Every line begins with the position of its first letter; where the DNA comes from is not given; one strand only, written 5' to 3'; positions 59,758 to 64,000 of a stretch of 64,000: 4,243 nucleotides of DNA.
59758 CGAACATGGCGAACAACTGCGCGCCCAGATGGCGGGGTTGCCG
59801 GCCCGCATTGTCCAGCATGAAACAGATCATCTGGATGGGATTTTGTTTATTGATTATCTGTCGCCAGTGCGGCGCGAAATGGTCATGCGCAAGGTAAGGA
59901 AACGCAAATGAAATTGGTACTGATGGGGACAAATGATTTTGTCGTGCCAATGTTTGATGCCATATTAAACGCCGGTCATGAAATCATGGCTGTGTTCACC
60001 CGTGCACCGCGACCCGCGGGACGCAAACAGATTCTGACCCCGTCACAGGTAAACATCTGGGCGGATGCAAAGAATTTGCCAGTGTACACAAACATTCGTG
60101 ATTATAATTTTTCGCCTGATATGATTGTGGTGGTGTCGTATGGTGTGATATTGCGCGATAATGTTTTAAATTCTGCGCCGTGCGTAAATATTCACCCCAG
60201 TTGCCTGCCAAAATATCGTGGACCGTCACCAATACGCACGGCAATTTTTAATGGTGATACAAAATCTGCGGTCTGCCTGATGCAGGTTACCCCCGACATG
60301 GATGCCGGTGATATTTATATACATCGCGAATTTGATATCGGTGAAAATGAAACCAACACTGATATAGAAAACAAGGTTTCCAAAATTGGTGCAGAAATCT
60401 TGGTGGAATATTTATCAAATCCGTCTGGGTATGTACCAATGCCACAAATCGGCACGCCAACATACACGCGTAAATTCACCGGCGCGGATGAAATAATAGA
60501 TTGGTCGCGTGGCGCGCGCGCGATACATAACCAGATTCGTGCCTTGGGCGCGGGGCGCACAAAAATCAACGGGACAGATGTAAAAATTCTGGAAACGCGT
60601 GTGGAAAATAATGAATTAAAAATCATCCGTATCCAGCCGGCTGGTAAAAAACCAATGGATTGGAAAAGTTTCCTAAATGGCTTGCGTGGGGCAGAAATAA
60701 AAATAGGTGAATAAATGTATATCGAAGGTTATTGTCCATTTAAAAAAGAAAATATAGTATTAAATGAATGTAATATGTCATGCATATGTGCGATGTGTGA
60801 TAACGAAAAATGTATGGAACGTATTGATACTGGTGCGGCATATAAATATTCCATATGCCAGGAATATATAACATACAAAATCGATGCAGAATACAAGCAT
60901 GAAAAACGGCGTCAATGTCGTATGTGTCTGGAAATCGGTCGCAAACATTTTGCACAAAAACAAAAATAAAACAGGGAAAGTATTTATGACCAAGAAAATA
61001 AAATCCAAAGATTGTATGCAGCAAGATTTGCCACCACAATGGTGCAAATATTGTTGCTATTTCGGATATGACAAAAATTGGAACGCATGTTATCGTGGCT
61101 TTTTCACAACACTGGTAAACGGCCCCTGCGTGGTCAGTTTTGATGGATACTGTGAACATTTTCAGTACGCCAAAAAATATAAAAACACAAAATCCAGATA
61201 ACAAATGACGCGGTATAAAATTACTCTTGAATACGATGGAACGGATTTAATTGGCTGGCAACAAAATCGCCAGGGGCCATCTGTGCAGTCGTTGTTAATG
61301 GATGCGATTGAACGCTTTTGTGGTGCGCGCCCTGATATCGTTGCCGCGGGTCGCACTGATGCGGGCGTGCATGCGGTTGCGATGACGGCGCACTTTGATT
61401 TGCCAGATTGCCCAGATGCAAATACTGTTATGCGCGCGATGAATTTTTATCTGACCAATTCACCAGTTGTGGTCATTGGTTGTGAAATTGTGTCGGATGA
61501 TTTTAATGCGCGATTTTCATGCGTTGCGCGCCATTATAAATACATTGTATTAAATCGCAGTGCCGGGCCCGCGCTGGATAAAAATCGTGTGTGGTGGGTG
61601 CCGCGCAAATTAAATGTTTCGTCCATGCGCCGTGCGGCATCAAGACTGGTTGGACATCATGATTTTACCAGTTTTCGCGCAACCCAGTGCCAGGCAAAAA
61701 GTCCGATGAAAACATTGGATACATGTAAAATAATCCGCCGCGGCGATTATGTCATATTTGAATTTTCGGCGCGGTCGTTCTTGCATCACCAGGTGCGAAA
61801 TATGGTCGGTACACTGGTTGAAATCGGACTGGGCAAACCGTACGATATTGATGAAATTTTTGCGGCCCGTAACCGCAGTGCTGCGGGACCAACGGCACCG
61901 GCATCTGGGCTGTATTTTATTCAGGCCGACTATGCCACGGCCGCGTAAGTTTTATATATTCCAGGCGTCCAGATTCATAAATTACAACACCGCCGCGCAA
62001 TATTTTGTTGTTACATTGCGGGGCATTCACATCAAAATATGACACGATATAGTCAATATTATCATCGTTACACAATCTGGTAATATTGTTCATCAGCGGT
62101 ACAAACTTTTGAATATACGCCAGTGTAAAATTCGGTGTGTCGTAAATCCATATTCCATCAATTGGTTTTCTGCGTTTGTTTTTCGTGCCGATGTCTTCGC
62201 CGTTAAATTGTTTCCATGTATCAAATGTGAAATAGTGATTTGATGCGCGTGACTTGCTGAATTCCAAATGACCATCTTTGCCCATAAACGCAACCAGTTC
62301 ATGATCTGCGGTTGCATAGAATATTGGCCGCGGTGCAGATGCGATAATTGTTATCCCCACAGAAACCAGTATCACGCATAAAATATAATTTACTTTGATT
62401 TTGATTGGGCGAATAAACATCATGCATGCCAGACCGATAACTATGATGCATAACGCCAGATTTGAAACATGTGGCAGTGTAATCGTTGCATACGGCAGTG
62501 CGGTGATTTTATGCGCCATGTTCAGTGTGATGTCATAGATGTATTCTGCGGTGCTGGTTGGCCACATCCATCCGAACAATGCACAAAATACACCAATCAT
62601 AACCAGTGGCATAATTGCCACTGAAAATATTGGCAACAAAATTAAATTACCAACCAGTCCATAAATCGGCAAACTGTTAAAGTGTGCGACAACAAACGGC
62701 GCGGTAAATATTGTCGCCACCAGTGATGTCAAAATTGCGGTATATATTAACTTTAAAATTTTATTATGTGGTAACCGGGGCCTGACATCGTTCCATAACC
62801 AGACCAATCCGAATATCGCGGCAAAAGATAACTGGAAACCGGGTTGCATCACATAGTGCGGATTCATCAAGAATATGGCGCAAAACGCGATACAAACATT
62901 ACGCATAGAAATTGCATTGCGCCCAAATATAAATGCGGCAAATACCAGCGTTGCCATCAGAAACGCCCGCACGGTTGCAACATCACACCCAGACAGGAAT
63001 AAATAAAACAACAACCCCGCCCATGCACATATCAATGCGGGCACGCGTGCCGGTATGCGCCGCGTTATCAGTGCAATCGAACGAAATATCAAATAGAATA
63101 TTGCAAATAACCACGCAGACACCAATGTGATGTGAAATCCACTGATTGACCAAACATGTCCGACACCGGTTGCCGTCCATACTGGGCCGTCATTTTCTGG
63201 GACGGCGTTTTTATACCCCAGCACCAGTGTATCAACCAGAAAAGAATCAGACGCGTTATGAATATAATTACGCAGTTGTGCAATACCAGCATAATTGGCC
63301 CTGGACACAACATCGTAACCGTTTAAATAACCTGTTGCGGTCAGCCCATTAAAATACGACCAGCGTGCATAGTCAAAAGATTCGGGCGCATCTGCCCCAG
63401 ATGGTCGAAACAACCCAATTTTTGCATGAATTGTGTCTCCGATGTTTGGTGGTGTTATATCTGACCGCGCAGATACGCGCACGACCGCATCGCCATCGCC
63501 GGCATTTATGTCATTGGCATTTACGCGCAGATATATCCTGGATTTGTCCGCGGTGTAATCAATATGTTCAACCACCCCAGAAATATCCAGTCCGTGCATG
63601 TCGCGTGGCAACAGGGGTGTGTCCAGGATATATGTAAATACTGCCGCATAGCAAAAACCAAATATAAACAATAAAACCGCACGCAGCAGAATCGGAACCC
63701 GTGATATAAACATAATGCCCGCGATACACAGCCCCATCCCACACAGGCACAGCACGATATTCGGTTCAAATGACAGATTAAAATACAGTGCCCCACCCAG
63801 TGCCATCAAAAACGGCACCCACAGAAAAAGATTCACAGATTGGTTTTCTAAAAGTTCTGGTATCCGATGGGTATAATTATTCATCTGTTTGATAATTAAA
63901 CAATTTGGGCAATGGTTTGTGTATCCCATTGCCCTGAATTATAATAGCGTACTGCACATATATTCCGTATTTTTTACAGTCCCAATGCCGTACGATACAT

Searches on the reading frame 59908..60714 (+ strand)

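Call 28: search_protein_families(library=pfam, proteins=[window:59908-60714:+], max_evalue=0.001)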
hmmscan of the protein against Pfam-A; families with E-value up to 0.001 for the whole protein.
window:59908-60714:+ (268 aa): 2 families
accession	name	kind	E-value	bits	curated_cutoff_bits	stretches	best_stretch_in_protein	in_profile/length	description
PF00551.24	Formyl_trans_N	-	9.8e-26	91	26.1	1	2-168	2-180/181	Formyl transferase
PF02911.23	Formyl_trans_C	-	9.4e-12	45.4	21.1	1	192-236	4-51/100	Formyl transferase, C-terminal domain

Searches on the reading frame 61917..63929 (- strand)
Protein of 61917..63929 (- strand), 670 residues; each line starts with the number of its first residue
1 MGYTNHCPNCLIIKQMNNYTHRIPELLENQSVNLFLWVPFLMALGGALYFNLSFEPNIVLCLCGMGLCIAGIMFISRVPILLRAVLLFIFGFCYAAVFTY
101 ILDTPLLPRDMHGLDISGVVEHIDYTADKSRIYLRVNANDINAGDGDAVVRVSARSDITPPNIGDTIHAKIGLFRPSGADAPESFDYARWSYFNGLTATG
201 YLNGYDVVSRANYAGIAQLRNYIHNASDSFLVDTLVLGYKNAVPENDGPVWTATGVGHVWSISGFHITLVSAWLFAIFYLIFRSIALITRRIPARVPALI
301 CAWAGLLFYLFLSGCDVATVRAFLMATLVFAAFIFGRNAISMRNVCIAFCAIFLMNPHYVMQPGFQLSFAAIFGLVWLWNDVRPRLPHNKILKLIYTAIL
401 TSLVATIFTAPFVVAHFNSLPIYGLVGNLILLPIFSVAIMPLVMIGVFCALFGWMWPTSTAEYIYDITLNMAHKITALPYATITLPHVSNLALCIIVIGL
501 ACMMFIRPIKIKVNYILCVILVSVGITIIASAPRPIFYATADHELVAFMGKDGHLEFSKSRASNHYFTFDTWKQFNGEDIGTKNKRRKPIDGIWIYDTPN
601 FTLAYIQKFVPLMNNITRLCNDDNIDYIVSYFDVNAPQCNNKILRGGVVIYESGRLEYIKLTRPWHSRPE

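Call 28: search_protein_families(library=pfam, proteins=[window:61917-63929:-], max_evalue=0.001)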
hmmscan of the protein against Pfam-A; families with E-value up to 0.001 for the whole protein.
window:61917-63929:- (670 aa): 2 families
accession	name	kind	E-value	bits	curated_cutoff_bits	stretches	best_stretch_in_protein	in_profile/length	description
PF03772.21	Competence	-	6.2e-50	170.5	23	1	235-506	1-266/270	Competence protein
PF13567.11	DUF4131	-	8.1e-13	48.8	31.6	1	58-206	7-163/165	Domain of unknown function (DUF4131)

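Call 66: find_encoding_contigs(protein=window:61917-63929:-, flank=10000, max_places=3)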
Protein window:61917-63929:- (670 aa): 18 contigs read that carry it; 3 places shown.
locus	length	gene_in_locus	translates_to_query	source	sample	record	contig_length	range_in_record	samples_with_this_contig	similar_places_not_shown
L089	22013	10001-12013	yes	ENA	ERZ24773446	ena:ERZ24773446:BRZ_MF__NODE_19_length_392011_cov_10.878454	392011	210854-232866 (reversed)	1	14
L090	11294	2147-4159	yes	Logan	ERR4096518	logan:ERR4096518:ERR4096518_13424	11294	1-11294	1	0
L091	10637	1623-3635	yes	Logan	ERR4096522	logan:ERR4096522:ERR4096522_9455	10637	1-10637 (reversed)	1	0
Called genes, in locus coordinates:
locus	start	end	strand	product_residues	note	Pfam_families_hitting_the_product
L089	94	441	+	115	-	-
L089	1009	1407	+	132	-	-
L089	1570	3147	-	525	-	PF14849:YidC_periplas, PF02096:60KD_IMP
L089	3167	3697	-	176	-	PF01252:Peptidase_A8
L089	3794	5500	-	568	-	PF00999:Na_H_Exchanger, PF02254:TrkA_N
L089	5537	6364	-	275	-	PF00398:RrnaAD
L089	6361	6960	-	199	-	PF21176:RecR_HhH, PF13662:Toprim_4, PF21175:RecR_C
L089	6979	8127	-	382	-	PF00768:Peptidase_S11, PF13354:Beta-lactamase2, PF05036:SPOR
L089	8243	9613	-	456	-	PF00224:PK, PF02887:PK_C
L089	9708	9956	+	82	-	PF10073:GapR_DNA-bd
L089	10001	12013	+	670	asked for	PF13567:DUF4131, PF03772:Competence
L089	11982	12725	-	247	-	PF01416:PseudoU_synth_1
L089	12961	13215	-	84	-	-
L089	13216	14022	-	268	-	PF00551:Formyl_trans_N, PF02911:Formyl_trans_C (weak)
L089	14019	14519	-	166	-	PF01327:Pep_deformylase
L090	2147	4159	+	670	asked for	PF13567:DUF4131, PF03772:Competence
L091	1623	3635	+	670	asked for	PF13567:DUF4131, PF03772:Competence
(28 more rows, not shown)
